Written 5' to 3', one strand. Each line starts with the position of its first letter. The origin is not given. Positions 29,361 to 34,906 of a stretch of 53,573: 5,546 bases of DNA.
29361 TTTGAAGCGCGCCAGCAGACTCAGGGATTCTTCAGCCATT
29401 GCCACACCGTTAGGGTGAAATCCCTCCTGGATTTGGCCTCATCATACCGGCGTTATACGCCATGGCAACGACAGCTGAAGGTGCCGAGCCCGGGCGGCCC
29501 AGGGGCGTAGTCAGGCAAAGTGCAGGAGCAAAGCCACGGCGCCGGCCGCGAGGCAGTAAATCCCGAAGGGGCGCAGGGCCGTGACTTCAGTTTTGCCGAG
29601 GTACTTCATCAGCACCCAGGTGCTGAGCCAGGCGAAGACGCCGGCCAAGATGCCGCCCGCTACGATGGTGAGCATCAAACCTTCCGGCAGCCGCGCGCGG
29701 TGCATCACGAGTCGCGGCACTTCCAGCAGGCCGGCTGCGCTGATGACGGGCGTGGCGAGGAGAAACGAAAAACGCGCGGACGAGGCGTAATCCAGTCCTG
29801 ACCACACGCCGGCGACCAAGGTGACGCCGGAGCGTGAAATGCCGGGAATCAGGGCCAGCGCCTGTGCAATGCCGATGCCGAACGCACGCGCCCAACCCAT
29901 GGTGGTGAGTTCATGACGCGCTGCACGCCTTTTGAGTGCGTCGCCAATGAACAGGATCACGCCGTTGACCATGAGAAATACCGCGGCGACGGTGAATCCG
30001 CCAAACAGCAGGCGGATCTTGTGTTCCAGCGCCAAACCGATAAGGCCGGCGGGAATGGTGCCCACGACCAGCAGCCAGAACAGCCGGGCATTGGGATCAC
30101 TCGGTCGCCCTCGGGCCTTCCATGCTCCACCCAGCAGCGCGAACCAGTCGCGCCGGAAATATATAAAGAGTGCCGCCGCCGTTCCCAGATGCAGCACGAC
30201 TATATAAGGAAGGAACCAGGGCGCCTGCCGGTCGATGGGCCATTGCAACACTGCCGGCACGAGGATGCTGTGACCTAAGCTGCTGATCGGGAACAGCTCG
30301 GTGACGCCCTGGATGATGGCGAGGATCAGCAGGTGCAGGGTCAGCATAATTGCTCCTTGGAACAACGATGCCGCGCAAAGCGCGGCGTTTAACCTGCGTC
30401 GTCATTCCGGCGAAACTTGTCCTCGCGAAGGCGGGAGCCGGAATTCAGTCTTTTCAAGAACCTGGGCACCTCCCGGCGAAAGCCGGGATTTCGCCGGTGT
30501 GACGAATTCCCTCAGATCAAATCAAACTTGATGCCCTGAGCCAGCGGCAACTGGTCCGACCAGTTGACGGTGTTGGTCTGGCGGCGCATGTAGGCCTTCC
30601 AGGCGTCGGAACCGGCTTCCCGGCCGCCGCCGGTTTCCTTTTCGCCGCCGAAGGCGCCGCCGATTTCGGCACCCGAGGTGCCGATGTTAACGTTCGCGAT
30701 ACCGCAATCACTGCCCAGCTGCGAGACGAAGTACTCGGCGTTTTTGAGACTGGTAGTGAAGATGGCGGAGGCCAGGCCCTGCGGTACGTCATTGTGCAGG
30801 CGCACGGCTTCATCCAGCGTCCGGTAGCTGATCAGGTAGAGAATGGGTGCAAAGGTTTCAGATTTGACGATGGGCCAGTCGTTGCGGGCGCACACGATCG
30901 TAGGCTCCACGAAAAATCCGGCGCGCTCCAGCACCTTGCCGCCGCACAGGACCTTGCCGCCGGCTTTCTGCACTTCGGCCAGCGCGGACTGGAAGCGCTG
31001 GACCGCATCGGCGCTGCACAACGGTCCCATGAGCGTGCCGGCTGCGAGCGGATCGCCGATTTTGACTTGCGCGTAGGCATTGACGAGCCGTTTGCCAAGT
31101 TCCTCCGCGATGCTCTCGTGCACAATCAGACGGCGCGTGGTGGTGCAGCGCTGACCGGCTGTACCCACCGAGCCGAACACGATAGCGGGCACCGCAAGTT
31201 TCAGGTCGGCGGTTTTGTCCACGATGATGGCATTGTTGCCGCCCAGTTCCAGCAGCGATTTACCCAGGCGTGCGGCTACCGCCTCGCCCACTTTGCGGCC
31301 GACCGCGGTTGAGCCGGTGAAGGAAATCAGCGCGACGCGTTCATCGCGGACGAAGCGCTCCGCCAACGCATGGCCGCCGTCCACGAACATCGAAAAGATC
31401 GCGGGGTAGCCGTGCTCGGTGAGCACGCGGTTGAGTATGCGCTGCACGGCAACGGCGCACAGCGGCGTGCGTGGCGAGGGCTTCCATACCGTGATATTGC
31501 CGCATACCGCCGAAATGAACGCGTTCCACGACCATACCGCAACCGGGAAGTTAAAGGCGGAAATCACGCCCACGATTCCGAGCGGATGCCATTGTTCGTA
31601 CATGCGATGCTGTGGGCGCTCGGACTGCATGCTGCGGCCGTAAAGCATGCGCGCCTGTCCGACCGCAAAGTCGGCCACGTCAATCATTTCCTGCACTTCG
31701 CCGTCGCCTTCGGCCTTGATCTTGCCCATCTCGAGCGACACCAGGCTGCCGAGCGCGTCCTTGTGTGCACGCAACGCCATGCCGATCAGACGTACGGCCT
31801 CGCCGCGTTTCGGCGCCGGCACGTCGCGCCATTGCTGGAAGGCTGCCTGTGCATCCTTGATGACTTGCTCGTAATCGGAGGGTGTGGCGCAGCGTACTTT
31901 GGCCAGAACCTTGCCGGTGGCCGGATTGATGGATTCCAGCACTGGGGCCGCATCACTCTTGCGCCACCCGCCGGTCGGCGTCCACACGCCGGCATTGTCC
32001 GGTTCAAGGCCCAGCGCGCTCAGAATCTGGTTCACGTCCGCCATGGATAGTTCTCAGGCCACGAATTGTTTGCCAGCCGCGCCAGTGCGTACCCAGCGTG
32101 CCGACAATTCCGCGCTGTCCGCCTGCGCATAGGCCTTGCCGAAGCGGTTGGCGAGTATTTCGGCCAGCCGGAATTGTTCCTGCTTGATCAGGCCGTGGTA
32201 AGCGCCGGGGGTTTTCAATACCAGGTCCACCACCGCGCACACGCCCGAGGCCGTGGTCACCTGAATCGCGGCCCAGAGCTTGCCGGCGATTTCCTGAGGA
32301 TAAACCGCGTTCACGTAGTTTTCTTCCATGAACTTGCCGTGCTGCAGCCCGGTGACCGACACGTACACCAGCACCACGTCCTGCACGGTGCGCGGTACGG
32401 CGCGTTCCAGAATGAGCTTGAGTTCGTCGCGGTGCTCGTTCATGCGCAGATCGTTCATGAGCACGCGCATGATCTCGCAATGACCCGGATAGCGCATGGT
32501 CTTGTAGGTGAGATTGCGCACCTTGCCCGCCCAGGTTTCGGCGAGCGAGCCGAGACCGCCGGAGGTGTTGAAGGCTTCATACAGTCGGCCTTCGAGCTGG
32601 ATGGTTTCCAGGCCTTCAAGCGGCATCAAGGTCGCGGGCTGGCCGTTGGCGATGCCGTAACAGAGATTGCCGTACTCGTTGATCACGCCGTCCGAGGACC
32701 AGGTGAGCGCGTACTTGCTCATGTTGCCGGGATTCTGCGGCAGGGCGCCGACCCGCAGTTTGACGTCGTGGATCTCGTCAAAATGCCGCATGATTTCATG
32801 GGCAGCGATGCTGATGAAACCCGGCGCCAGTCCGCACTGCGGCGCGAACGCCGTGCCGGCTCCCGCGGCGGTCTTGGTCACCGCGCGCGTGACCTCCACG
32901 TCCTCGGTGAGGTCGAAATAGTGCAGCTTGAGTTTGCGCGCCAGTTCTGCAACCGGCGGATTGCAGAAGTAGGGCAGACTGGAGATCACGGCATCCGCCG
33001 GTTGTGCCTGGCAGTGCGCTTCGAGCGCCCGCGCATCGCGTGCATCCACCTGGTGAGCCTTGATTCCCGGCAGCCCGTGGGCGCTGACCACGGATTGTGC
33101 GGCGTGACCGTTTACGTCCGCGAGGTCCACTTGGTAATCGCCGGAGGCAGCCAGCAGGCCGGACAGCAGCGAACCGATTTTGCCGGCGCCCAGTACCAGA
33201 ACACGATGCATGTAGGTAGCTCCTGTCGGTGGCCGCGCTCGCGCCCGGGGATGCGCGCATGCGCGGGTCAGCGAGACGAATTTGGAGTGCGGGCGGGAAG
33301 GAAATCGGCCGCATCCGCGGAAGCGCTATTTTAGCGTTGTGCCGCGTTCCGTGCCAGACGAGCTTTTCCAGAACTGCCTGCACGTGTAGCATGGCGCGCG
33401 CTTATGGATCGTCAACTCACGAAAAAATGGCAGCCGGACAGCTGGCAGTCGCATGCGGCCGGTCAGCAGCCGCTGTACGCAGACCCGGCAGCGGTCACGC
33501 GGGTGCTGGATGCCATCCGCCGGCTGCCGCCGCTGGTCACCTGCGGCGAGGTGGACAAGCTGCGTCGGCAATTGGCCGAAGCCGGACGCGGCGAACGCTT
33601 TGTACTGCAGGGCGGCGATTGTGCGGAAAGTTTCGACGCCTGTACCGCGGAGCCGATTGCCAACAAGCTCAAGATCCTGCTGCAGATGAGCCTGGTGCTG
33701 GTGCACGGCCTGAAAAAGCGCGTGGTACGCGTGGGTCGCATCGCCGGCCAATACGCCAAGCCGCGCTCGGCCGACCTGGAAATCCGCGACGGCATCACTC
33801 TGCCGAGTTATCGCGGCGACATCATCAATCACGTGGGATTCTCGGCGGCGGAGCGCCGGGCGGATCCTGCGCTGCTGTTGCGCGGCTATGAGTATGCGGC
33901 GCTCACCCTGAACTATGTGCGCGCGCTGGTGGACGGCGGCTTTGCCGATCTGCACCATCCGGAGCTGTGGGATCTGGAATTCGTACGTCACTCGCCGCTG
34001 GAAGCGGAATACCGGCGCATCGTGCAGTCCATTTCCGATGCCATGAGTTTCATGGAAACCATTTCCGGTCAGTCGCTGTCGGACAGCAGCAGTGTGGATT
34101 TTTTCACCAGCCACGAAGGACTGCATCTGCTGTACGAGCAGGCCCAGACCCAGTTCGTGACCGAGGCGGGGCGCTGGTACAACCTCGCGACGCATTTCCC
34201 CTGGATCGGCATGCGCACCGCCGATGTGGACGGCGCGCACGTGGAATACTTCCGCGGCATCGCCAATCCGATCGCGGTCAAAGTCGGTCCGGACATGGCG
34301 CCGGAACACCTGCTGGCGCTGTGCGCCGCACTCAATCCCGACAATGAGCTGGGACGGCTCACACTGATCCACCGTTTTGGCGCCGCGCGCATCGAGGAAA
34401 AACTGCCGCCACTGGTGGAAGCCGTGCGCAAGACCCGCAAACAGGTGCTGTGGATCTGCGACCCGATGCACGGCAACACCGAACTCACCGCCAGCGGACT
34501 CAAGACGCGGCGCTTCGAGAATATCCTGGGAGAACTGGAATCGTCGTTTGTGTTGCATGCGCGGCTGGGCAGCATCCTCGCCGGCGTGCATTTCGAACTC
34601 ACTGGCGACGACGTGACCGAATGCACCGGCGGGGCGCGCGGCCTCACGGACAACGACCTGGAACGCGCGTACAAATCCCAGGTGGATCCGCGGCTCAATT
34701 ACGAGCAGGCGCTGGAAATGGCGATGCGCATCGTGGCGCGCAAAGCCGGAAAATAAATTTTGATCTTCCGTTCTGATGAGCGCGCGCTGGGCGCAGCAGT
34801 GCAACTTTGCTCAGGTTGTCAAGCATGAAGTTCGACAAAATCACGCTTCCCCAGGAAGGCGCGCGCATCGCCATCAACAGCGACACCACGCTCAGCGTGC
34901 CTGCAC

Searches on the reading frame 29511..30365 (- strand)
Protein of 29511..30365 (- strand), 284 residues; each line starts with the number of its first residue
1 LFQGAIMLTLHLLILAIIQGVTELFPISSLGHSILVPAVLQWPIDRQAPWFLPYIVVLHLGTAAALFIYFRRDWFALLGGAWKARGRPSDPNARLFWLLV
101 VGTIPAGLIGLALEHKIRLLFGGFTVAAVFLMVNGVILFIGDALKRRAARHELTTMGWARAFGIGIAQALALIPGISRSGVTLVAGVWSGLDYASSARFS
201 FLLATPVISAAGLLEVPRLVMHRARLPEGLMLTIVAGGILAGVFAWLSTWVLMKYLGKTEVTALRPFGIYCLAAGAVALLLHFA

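Call 25: search_protein_families(library=pfam, proteins=[window:29511-30365:-], max_evalue=0.001)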
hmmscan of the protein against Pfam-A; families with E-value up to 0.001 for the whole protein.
window:29511-30365:- (284 aa): 1 family
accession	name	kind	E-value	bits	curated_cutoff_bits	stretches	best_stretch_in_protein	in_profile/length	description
PF02673.24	BacA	-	3.7e-68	230.4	33.4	1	13-277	2-257/257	Bacitracin resistance protein BacA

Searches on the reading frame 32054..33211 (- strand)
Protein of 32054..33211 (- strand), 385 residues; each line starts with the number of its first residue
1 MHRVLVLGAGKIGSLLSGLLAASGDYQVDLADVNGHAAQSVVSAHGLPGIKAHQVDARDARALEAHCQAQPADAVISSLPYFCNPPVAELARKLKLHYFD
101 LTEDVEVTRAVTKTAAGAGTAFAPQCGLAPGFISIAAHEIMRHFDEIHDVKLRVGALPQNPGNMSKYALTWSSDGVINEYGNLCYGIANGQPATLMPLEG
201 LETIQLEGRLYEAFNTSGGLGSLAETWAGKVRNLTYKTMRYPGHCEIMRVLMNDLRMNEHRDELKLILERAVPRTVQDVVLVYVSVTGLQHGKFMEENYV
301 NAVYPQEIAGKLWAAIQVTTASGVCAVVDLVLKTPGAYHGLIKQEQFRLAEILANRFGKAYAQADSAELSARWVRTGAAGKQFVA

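Call 7: search_protein_families(library=pfam, proteins=[window:32054-33211:-], max_evalue=0.01)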
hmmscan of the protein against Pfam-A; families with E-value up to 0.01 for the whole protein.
window:32054-33211:- (385 aa): 6 families
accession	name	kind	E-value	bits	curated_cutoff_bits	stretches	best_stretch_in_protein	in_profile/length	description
PF03435.24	Sacchrp_dh_NADP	-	6.2e-17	62.6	25.1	1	4-105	1-98/129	Saccharopine dehydrogenase NADP binding domain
PF16653.10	Sacchrp_dh_C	-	1.4e-15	58.5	31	1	127-347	1-247/265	Saccharopine dehydrogenase C-terminal domain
PF02558.23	ApbA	-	0.00075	19.6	22.2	1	4-78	1-73/150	Ketopantoate reductase PanE/ApbA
PF13460.12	NAD_binding_10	-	0.0065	16.8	27.2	1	9-121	3-104/184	NAD(P)H-binding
PF01370.27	Epimerase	-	0.0072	16.2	20.9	0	4-76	1-69/240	NAD dependent epimerase/dehydratase family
PF00899.27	ThiF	-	0.009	15.6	28.1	0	3-32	22-51/238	ThiF family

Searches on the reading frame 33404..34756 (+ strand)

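Call 7: search_protein_families(library=pfam, proteins=[window:33404-34756:+], max_evalue=0.01)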
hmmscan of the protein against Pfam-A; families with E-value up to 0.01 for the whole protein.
window:33404-34756:+ (450 aa): 1 family
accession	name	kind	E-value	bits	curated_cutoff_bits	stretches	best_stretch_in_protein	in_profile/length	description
PF01474.22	DAHP_synth_2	-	1.4e-186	620.7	27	1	9-443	1-437/438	Class-II DAHP synthetase family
